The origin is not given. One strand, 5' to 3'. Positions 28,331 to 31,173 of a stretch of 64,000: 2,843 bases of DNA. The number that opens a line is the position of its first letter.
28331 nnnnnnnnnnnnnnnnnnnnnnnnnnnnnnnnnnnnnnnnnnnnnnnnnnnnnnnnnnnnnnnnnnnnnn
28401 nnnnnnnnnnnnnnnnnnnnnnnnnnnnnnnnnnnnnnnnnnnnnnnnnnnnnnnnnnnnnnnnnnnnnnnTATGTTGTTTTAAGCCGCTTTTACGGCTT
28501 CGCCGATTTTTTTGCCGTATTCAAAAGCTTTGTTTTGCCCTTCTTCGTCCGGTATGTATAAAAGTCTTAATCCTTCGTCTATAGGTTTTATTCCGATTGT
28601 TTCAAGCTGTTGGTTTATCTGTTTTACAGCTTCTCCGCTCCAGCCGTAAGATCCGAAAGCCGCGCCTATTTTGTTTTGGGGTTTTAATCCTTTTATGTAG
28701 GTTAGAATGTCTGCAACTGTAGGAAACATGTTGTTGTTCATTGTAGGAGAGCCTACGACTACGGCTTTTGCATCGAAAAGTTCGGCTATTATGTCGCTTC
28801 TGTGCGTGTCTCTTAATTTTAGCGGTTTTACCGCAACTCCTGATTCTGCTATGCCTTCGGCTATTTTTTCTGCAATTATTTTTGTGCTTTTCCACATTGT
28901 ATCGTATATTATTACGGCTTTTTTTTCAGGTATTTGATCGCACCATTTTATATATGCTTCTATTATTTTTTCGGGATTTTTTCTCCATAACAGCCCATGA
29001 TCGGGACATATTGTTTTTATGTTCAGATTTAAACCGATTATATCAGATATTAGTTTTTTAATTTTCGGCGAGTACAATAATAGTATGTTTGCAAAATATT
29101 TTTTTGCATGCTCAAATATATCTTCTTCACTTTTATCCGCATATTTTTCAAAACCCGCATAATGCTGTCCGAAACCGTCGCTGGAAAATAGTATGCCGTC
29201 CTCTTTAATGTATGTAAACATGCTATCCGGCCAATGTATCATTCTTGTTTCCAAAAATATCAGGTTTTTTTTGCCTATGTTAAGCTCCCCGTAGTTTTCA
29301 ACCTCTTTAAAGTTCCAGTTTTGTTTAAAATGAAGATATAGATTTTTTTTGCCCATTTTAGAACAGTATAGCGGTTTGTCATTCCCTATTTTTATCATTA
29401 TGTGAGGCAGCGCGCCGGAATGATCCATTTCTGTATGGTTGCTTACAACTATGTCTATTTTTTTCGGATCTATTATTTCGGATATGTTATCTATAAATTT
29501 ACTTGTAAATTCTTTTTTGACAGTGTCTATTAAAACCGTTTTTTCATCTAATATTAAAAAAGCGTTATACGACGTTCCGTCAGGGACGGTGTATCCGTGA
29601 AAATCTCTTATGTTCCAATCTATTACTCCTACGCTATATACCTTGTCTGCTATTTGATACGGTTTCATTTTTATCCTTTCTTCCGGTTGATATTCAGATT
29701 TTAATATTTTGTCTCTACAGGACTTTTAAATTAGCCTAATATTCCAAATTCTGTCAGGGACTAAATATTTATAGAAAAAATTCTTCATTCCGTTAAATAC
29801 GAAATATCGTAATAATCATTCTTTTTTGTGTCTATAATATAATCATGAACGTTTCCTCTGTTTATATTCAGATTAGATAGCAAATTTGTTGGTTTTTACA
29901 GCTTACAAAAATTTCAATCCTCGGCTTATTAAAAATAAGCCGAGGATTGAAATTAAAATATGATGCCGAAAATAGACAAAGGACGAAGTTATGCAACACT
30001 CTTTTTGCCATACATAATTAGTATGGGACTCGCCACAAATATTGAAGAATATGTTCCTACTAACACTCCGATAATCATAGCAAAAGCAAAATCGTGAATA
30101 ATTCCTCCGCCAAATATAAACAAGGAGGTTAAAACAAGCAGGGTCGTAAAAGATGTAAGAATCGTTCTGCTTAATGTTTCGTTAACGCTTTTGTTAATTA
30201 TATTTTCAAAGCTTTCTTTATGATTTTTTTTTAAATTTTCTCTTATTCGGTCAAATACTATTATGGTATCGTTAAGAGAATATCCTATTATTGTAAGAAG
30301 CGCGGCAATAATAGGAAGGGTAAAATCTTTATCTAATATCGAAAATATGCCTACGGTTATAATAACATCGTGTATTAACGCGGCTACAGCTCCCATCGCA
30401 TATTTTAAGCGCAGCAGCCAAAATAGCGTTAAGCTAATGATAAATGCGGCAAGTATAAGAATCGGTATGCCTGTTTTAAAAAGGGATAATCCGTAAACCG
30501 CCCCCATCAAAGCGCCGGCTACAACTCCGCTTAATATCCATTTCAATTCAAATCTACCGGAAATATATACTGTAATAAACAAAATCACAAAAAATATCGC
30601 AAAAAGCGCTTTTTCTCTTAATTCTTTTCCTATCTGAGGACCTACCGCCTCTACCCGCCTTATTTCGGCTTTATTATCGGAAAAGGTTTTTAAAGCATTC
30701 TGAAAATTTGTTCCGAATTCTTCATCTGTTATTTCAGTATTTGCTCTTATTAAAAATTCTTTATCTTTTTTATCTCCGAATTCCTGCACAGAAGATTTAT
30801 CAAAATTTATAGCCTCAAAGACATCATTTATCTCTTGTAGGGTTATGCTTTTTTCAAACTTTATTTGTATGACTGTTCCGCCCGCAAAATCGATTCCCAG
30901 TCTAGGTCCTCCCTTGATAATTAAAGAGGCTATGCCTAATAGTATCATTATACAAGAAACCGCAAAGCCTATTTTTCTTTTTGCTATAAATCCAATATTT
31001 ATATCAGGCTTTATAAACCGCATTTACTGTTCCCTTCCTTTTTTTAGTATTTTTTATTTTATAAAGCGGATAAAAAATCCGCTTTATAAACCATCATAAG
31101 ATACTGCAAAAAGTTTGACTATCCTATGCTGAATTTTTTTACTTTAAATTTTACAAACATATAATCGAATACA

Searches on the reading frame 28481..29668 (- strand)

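Call 75: search_protein_families(library=pfam, proteins=[window:28481-29668:-])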
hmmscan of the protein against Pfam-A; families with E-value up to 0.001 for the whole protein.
window:28481-29668:- (395 aa): 3 families
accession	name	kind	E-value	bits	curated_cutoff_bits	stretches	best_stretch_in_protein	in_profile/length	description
PF19583.5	ODP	-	8.2e-19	68.7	27.2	1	34-225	3-194/194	ODP family beta lactamase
PF00258.30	Flavodoxin_1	-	4.2e-16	59.8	25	1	253-384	1-142/143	Flavodoxin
PF00753.33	Lactamase_B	-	0.00034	21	22.7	0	32-169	4-154/196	Metallo-beta-lactamase superfamily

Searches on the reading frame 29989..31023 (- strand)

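Call 75: search_protein_families(library=pfam, proteins=[window:29989-31023:-])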
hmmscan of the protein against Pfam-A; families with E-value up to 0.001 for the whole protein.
window:29989-31023:- (344 aa): 2 families
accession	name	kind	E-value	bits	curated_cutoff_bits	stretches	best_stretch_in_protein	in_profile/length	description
PF02355.23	SecD_SecF_C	-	1.2e-71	240.5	20.5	2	173-340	21-188/189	Protein export membrane protein SecD/SecF, C-terminal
PF07549.19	Sec_GG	-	6e-08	32.4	20.3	1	35-59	3-27/28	SecD/SecF GG Motif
